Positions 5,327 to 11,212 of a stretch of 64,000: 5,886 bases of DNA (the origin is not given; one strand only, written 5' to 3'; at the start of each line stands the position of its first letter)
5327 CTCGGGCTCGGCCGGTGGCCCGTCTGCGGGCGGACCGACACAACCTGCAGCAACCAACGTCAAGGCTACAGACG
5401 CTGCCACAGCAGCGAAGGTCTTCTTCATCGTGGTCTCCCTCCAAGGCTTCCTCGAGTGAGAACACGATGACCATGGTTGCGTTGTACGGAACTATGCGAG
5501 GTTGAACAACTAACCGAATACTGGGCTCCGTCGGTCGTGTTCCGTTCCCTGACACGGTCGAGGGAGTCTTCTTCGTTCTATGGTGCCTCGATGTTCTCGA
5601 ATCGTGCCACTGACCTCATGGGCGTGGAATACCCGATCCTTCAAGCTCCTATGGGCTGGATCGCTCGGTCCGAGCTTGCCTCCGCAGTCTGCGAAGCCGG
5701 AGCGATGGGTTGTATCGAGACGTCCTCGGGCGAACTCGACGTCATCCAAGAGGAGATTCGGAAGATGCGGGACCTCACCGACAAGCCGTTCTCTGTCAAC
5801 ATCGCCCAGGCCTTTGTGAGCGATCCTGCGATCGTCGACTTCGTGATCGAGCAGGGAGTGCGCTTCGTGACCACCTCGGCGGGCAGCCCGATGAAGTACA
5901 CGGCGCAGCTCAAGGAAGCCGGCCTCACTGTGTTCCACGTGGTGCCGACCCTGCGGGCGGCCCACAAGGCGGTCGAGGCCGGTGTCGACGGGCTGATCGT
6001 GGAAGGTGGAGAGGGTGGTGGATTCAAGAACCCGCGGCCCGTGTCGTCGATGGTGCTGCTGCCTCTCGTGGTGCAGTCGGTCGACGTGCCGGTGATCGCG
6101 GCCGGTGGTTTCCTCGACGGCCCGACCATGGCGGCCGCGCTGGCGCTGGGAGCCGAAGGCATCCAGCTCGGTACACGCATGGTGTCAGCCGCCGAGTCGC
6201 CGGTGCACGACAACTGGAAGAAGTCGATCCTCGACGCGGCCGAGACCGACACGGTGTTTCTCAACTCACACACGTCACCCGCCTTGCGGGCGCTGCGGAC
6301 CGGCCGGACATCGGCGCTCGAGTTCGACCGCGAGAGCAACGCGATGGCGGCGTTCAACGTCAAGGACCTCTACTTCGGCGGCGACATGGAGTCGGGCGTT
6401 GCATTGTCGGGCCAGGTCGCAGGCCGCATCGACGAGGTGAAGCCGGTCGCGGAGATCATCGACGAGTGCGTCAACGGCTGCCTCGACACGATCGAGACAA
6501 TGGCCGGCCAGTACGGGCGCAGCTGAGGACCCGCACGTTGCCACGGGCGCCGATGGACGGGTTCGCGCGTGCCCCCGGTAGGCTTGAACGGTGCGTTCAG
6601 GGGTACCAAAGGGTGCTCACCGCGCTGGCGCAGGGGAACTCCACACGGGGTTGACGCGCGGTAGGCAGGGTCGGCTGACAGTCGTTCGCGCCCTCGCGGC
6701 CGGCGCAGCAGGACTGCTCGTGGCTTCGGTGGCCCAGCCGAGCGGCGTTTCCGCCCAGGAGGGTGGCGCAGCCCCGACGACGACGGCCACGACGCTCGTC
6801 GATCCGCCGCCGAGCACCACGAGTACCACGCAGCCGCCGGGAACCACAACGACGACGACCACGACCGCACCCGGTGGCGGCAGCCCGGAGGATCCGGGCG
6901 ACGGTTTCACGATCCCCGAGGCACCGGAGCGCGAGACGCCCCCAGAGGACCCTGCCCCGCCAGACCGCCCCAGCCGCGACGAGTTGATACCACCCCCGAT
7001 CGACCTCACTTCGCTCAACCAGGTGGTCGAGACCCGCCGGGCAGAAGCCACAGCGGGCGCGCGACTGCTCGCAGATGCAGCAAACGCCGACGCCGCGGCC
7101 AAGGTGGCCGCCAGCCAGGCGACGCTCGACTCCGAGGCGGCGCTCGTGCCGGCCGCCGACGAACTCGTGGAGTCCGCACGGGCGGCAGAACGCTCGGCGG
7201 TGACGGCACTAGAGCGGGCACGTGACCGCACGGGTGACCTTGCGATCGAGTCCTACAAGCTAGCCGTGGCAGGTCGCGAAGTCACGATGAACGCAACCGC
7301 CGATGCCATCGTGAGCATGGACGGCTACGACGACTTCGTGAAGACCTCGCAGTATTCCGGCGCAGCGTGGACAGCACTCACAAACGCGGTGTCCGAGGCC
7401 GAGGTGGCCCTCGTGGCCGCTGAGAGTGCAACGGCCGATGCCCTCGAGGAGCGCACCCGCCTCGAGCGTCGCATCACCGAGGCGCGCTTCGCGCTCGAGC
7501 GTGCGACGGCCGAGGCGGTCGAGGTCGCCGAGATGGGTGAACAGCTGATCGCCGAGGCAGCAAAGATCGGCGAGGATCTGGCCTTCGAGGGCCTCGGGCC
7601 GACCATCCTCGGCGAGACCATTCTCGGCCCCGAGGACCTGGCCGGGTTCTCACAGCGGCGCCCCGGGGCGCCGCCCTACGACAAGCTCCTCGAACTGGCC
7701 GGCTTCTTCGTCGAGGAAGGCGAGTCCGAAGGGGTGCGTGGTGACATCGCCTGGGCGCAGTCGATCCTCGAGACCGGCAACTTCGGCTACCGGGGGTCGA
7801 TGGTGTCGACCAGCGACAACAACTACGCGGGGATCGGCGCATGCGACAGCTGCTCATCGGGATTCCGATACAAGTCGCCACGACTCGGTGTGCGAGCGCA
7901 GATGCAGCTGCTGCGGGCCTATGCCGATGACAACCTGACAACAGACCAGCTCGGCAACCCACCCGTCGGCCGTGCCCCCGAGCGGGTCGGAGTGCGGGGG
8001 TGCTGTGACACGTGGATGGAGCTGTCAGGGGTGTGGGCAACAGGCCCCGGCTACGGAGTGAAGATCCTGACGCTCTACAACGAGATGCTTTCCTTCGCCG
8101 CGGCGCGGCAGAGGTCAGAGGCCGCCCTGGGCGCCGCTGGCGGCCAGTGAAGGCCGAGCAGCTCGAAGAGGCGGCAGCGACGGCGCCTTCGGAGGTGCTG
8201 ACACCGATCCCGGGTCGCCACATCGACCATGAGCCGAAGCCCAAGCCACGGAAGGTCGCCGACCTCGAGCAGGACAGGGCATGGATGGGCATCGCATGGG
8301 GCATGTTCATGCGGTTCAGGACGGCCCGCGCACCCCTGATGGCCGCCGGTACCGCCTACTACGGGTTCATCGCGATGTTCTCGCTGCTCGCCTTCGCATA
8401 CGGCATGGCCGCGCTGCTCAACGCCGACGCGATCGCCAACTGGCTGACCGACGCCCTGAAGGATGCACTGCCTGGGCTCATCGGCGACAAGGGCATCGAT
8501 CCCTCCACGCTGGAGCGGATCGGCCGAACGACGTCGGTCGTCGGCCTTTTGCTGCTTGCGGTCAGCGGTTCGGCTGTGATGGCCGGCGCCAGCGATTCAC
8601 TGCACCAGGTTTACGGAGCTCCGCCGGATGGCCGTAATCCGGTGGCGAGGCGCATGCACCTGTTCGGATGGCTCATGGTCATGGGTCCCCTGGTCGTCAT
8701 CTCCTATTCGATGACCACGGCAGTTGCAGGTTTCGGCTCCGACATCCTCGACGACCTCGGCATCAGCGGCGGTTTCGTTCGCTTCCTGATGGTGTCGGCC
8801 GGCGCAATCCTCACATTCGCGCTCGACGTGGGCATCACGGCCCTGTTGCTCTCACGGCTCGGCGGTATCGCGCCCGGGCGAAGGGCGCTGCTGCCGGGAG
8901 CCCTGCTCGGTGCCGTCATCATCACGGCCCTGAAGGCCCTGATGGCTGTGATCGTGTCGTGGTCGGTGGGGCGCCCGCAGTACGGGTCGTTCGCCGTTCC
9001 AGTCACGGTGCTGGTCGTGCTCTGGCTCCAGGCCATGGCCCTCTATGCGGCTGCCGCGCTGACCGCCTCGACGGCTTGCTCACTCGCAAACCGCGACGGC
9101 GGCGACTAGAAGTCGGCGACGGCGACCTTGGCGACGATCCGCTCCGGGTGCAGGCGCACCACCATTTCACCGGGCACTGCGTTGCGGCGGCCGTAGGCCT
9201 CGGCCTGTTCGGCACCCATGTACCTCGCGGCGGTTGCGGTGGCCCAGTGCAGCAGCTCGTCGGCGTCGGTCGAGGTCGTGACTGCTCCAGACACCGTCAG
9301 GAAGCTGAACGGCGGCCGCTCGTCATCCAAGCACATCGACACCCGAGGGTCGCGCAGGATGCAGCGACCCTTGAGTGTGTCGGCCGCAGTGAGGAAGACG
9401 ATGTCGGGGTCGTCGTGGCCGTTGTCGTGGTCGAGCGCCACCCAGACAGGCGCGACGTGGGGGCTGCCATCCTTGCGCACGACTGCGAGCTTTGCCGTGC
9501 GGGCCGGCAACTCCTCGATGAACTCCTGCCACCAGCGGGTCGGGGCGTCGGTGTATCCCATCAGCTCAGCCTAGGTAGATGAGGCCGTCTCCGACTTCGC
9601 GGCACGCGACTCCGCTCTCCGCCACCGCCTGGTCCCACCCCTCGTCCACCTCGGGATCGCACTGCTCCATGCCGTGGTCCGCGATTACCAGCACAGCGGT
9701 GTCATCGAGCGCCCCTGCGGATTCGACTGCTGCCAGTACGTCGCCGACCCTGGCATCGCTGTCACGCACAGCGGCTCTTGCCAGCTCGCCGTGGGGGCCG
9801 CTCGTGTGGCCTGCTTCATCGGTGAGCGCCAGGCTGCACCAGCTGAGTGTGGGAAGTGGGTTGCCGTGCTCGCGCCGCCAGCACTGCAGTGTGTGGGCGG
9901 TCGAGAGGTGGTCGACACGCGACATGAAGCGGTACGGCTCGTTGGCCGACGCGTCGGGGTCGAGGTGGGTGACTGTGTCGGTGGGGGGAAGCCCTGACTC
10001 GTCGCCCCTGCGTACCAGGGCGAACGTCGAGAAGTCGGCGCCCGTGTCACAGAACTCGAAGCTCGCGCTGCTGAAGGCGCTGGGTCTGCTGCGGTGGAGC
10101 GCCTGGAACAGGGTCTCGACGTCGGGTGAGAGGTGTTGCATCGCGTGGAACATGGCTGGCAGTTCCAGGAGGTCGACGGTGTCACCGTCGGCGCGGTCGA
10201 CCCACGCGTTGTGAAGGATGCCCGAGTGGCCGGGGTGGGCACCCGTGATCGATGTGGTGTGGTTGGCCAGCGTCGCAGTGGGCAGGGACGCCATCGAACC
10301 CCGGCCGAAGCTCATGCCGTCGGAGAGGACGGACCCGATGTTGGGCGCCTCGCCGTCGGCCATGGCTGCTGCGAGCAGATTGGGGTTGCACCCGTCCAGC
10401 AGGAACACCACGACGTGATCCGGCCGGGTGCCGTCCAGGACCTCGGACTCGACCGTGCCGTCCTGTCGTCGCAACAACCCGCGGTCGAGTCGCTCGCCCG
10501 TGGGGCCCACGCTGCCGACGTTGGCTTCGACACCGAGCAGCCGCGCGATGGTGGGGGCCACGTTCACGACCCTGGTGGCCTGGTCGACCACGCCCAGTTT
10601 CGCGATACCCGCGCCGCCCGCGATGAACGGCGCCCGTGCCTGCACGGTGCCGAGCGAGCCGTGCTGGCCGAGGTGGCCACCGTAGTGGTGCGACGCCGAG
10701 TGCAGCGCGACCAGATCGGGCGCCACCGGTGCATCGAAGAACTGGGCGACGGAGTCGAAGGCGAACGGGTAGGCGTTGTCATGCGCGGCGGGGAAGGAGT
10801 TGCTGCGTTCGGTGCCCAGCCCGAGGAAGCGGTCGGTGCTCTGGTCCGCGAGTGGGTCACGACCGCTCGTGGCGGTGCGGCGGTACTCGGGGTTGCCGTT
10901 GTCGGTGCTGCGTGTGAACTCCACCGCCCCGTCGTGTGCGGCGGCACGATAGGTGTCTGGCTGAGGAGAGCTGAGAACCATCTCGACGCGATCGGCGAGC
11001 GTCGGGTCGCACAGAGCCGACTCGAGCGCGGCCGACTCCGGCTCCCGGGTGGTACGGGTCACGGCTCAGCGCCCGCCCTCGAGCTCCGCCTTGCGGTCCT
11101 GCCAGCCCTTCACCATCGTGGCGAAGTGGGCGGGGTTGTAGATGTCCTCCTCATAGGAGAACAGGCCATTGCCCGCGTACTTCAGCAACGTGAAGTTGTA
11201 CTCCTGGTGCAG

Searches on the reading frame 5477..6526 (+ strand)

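Call 62: search_protein_families(library=pfam, proteins=[window:5477-6526:+], max_evalue=0.0001)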
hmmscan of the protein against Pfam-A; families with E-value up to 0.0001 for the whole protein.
window:5477-6526:+ (349 aa): 3 families
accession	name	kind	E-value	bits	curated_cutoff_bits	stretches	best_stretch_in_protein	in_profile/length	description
PF03060.21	NMO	-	6.8e-59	200.3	28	2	119-332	105-329/331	Nitronate monooxygenase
PF00478.31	IMPDH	-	1.5e-08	34.5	25.6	1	42-243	25-247/345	IMP dehydrogenase / GMP reductase domain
PF01070.24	FMN_dh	-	1.4e-07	31.3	24.9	1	160-238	230-308/350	FMN-dependent dehydrogenase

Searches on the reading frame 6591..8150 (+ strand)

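Call 62: search_protein_families(library=pfam, proteins=[window:6591-8150:+], max_evalue=0.0001)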
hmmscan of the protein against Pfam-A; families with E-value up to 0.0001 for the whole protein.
window:6591-8150:+ (519 aa): 1 family
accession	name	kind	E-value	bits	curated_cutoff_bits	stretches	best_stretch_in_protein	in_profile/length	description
PF01832.25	Glucosaminidase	-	1.9e-10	41.9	30.2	1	373-499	4-121/123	Mannosyl-glycoprotein endo-beta-N-acetylglucosaminidase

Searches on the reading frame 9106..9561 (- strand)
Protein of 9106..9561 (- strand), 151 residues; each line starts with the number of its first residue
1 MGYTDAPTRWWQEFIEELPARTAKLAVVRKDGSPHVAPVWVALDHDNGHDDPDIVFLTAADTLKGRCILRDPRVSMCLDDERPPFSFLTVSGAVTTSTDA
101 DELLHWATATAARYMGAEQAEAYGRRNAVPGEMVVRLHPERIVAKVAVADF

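Call 62: search_protein_families(library=pfam, proteins=[window:9106-9561:-], max_evalue=0.0001)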
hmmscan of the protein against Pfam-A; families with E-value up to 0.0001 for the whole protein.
window:9106-9561:- (151 aa): 3 families
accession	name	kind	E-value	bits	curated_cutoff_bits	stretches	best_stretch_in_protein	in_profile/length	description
PF01243.27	PNPOx_N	-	1.1e-15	58.5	28.1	1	12-142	6-116/120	Pyridoxamine 5'-phosphate oxidase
PF16242.11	Pyrid_ox_like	-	5e-05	23.3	28.8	1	21-115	14-104/149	Pyridoxamine 5'-phosphate oxidase like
PF12900.13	Pyridox_ox_2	-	5.9e-05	23.5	27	1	21-145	13-139/140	Pyridoxamine 5'-phosphate oxidase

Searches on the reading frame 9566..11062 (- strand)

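Call 62: search_protein_families(library=pfam, proteins=[window:9566-11062:-], max_evalue=0.0001)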
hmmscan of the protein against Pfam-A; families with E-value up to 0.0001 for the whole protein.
window:9566-11062:- (498 aa): 2 families
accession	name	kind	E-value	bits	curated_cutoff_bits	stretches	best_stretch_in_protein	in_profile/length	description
PF01663.27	Phosphodiest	-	1.4e-28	100.9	23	1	217-482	1-238/342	Type I phosphodiesterase / nucleotide pyrophosphatase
PF00884.28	Sulfatase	-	3.8e-05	23.6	25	0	431-465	209-243/301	Sulfatase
